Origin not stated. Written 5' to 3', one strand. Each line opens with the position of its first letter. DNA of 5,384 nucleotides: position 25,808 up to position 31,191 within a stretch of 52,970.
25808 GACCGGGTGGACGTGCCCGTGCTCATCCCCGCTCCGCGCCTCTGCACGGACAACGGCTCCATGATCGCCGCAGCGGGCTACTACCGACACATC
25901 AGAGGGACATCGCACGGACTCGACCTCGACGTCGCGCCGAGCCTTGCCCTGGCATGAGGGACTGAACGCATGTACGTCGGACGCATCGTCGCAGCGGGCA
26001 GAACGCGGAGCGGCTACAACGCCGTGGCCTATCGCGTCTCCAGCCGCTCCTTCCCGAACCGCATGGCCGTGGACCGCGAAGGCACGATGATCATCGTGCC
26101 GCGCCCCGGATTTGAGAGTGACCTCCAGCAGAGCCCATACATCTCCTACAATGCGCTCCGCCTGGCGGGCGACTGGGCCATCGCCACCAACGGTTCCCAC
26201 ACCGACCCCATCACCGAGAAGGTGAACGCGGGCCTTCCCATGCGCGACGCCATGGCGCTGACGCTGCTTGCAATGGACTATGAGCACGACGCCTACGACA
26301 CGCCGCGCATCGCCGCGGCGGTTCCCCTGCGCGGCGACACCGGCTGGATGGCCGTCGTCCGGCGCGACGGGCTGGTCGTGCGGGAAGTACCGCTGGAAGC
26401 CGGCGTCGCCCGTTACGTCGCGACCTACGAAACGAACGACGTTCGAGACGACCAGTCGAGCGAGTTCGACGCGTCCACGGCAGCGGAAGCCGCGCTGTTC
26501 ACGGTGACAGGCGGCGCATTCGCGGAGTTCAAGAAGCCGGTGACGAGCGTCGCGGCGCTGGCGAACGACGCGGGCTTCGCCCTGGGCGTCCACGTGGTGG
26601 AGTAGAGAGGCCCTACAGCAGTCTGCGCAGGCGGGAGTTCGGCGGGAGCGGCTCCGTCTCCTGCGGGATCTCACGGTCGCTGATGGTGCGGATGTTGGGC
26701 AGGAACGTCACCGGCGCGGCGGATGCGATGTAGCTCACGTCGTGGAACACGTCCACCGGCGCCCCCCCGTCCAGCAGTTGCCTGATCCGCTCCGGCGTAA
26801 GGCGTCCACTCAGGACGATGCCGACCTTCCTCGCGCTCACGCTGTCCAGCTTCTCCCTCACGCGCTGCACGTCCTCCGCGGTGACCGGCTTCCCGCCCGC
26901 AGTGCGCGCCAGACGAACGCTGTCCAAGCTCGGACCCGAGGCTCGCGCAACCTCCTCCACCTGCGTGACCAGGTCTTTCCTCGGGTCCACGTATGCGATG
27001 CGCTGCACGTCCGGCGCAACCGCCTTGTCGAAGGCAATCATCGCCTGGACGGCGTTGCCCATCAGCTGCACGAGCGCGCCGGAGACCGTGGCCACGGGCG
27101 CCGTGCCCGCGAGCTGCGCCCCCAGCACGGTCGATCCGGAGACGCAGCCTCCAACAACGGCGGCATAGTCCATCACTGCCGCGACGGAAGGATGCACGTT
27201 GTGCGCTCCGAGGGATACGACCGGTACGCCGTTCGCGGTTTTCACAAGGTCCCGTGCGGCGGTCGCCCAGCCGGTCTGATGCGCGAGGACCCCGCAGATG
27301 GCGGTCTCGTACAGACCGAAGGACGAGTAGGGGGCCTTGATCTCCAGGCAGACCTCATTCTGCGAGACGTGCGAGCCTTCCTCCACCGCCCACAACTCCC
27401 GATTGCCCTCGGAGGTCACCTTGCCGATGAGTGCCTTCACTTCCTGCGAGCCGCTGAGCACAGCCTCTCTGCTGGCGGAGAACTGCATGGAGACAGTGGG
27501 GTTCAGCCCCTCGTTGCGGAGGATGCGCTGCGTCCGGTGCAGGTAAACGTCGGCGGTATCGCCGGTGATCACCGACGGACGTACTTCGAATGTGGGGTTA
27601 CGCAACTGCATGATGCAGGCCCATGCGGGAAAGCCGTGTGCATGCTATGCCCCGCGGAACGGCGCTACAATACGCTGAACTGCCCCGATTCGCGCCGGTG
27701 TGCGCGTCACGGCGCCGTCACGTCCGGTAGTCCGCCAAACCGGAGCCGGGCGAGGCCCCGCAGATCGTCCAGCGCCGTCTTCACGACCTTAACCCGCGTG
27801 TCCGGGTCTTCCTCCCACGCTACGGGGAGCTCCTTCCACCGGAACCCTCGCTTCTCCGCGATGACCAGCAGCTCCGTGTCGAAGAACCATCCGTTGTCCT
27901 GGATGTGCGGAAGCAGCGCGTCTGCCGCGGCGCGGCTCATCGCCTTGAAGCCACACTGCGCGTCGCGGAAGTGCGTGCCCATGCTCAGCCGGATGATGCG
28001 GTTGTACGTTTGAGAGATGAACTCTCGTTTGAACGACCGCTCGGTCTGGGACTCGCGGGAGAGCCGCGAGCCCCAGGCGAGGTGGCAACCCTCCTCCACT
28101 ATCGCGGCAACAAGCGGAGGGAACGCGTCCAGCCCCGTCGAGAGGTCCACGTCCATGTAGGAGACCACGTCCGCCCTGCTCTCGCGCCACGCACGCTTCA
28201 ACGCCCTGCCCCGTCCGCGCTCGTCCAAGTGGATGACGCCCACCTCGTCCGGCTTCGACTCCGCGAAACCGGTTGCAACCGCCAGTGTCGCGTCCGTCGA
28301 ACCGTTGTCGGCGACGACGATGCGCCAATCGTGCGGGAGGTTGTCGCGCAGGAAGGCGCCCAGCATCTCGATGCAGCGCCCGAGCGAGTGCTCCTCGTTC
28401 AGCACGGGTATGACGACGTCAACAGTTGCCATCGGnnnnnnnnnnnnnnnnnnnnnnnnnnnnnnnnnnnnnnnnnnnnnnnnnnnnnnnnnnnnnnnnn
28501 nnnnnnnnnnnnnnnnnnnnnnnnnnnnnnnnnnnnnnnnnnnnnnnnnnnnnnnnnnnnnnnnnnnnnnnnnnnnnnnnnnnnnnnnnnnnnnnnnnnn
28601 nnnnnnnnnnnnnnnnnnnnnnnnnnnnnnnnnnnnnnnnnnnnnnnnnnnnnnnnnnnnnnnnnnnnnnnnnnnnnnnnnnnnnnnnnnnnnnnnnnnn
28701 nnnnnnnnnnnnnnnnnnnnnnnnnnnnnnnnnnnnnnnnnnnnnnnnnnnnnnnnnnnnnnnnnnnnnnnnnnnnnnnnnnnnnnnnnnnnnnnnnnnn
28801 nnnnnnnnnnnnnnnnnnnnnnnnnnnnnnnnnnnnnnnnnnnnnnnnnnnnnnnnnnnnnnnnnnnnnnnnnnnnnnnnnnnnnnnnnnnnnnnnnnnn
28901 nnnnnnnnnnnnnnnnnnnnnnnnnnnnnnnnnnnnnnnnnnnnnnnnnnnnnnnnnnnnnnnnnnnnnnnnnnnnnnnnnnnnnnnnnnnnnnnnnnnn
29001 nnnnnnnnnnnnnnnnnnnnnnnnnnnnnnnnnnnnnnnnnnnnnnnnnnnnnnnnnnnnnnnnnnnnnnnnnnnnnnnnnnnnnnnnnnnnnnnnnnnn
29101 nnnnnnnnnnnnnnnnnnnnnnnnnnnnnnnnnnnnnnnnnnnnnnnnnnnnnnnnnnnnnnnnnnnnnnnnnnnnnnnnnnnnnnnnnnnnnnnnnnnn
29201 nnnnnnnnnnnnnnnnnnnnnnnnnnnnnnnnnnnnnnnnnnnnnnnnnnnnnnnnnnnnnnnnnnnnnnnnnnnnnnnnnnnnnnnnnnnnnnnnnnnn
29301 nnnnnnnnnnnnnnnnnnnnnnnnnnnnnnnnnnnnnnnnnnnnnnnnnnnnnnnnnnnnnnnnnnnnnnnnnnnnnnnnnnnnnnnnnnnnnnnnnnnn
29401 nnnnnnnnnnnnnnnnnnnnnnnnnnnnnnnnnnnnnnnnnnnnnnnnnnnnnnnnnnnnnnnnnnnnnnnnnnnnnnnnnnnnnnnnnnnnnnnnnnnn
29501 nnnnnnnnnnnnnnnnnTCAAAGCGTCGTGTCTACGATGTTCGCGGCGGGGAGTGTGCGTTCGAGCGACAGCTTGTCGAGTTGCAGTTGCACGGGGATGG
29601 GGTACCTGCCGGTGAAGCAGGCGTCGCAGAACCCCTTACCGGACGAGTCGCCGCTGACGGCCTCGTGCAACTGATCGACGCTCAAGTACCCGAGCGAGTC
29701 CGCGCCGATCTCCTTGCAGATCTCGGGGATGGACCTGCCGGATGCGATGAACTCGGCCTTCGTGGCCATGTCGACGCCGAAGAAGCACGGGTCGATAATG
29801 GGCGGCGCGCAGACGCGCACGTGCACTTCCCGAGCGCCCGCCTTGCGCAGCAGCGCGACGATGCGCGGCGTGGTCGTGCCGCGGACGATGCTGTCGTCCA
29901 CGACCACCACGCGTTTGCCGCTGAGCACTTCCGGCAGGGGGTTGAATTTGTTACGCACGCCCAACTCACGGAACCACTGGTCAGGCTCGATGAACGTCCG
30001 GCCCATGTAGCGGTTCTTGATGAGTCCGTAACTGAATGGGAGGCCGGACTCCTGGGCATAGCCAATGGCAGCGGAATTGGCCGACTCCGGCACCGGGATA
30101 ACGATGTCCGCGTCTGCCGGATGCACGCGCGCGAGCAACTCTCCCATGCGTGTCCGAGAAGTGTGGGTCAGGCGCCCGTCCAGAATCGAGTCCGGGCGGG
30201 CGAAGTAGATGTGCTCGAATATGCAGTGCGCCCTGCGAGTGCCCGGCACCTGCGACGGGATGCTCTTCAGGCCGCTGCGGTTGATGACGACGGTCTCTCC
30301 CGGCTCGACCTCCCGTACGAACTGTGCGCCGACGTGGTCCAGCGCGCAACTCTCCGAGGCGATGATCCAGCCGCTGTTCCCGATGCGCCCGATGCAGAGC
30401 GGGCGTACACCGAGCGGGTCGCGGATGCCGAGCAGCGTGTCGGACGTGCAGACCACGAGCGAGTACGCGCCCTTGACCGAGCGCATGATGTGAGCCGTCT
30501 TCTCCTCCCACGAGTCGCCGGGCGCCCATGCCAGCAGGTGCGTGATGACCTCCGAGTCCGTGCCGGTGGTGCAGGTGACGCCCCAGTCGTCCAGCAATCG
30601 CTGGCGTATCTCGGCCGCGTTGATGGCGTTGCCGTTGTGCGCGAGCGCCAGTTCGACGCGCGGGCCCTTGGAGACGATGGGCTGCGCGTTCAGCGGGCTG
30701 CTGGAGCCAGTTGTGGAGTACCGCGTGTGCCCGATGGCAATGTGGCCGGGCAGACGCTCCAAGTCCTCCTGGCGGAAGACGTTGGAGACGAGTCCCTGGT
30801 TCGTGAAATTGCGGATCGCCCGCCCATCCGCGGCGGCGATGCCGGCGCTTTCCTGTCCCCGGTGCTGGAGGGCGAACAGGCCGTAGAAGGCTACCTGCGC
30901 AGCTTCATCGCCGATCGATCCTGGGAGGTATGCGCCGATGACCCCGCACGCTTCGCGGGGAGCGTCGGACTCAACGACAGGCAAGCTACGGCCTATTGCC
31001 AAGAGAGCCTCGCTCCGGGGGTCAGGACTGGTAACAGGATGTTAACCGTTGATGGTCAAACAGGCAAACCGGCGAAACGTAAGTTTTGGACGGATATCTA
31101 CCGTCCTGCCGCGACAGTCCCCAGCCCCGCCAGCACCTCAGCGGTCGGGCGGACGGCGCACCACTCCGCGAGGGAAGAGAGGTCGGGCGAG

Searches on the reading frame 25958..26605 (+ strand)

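Call 8: search_protein_families(library=pfam, proteins=[window:25958-26605:+])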
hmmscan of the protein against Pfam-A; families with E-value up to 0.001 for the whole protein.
window:25958-26605:+ (215 aa): 1 family
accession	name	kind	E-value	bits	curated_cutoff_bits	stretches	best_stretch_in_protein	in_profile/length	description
PF07826.16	IMP_cyclohyd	-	1.8e-55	188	28.1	1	6-204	1-190/192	IMP cyclohydrolase-like protein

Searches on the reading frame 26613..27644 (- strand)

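Call 8: search_protein_families(library=pfam, proteins=[window:26613-27644:-])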
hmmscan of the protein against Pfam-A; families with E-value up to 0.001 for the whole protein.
window:26613-27644:- (343 aa): 2 families
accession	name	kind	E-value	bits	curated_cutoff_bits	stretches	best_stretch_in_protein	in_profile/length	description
PF02749.22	QRPTase_N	-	3.1e-15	56.6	27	1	32-122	1-80/82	Quinolinate phosphoribosyl transferase, N-terminal domain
PF01729.25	QRPTase_C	-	6.9e-07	29.6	23.1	1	127-301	2-153/169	Quinolinate phosphoribosyl transferase, C-terminal domain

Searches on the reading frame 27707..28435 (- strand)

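Call 8: search_protein_families(library=pfam, proteins=[window:27707-28435:-])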
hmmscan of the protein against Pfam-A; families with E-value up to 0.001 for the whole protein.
window:27707-28435:- (242 aa): 2 families
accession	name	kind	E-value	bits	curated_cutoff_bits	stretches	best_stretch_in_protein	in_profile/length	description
PF00535.33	Glycos_transf_2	-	1.7e-26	93.6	23.3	1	7-174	2-167/168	Glycosyl transferase family 2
PF13641.12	Glyco_tranf_2_3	-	9.7e-06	26.2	27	1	5-205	3-206/230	Glycosyltransferase like family 2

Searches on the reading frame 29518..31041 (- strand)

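Call 8: search_protein_families(library=pfam, proteins=[window:29518-31041:-])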
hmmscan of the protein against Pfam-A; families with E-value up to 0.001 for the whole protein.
window:29518-31041:- (507 aa): 3 families
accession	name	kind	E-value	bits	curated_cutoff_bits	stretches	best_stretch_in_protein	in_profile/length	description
PF13522.11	GATase_6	-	6.2e-18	65.5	27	1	99-230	10-130/130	Glutamine amidotransferase domain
PF13537.11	GATase_7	-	3.9e-16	59.6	25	1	106-234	2-121/123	Glutamine amidotransferase domain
PF00156.33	Pribosyltran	-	2e-05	24.4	26.3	1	313-409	32-121/158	Phosphoribosyl transferase domain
